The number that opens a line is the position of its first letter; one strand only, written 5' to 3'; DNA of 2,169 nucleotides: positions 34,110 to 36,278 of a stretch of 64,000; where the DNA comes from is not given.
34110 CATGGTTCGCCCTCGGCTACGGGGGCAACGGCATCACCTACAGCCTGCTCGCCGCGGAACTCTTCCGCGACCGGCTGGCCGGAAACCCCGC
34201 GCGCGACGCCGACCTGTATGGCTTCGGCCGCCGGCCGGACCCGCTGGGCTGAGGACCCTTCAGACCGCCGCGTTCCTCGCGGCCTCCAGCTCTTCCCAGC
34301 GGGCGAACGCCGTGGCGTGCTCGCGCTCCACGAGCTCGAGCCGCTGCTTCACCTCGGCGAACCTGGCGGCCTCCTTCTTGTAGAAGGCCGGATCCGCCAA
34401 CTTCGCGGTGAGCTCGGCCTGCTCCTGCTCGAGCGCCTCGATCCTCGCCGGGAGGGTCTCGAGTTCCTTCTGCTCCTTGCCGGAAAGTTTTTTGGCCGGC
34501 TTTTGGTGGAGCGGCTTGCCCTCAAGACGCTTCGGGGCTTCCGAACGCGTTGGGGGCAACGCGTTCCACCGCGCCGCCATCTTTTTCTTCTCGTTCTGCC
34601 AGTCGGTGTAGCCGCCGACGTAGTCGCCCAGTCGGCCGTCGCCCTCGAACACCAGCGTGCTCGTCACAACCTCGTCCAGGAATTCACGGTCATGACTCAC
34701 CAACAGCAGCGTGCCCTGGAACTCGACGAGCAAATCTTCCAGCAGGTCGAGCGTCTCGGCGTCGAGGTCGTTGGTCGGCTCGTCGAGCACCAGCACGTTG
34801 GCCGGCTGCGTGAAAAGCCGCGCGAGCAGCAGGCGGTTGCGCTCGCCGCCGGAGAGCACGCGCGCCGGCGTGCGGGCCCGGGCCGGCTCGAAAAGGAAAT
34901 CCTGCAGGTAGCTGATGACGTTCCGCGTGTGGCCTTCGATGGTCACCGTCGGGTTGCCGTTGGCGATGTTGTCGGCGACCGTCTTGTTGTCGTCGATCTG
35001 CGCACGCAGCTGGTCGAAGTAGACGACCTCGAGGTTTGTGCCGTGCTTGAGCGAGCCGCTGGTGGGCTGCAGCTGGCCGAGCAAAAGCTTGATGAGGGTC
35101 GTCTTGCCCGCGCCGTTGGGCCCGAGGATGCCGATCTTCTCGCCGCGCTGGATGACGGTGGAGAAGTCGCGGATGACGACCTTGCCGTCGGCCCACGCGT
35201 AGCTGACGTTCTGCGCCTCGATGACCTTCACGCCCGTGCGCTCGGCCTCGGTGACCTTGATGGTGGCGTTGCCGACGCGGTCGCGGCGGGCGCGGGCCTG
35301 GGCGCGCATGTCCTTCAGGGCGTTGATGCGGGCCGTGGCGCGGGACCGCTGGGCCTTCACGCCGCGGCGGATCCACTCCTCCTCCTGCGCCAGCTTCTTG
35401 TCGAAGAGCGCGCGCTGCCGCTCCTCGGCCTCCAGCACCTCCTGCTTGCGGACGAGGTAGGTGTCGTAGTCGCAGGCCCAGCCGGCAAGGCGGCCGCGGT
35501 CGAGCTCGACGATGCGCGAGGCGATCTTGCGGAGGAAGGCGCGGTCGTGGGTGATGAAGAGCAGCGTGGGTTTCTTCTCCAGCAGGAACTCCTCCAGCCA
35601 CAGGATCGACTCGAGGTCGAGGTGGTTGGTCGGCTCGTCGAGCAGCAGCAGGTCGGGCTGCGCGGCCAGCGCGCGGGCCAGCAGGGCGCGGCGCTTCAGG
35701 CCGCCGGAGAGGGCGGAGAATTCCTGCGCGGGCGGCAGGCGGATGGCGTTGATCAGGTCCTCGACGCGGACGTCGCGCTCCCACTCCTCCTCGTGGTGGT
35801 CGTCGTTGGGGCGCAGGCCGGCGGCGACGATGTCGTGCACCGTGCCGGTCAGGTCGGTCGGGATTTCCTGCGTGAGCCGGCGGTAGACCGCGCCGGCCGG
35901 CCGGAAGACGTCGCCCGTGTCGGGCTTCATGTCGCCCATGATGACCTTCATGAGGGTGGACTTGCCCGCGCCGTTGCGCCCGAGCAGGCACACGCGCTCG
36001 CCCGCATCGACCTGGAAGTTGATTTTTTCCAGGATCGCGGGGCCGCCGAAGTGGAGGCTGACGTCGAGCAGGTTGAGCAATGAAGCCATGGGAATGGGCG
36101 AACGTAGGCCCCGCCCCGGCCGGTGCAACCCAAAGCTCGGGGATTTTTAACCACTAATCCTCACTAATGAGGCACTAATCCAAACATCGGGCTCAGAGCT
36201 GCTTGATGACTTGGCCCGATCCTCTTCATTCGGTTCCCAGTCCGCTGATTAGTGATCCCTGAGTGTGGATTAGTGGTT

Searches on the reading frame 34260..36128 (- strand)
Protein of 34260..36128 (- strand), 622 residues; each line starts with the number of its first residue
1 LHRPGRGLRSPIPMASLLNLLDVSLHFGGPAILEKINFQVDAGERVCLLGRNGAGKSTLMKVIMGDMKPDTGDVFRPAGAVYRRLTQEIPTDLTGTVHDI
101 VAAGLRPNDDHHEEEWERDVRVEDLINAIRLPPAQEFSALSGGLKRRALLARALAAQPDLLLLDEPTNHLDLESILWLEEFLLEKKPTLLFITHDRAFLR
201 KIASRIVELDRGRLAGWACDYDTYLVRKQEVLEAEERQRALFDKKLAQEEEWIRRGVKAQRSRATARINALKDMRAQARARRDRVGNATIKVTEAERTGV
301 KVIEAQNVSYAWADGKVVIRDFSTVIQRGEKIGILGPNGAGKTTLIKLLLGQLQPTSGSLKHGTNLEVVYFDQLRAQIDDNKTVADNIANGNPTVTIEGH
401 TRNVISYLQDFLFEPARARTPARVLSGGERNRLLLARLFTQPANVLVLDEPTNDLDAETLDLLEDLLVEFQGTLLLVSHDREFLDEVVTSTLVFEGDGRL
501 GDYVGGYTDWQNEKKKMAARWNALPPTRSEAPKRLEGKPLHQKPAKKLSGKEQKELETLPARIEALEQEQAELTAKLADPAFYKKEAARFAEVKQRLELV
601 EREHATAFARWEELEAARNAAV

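Call 50: search_protein_families(library=pfam, proteins=[window:34260-36128:-], max_evalue=0.0001)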
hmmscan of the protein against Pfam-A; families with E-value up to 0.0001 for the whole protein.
window:34260-36128:- (622 aa): 14 families
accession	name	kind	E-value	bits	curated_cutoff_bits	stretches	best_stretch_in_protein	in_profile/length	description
PF00005.33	ABC_tran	-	6.5e-53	179.5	25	2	320-453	2-137/137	ABC transporter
PF16326.10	ABC_tran_CTD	-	3.3e-20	72.5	32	1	547-615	1-68/69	ABC transporter C-terminal domain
PF13304.12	AAA_21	-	1.5e-16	61.8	27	0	137-196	235-300/304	AAA domain, putative AbiEii toxin, Type IV TA system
PF12848.13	ABC_tran_Xtn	-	1.5e-10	41.5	25.9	1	207-282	1-78/85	ABC transporter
PF02463.25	SMC_N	-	1.6e-09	38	40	0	333-491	28-209/220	RecF/RecN/SMC N terminal domain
PF13191.12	AAA_16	-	5.9e-07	30.6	32.6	1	330-470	25-159/167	AAA ATPase domain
PF13555.12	AAA_29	-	6e-07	29.6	27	0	39-60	18-39/61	P-loop containing region of AAA domain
PF03193.22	RsgA_GTPase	-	7.1e-07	29.6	30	0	36-74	100-137/174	RsgA GTPase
PF01926.29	MMR_HSR1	-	2e-06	28.3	21.9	0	45-73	1-28/113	50S ribosome-binding GTPase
PF05729.18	NACHT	-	3.9e-06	27.2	26.7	0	45-68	2-25/167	NACHT domain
PF13401.12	AAA_22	-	4.4e-06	27.5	27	0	334-477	10-121/130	AAA domain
PF05783.17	DLIC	-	3.4e-05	23.3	19.7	0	326-393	22-84/471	Dynein light intermediate chain (DLIC)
PF02367.23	TsaE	-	3.8e-05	24.1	26.6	0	34-68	12-46/128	Threonylcarbamoyl adenosine biosynthesis protein TsaE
PF00006.31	ATP-synt_ab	-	7.6e-05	22.9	29.5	0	321-352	6-37/213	ATP synthase alpha/beta family, nucleotide-binding domain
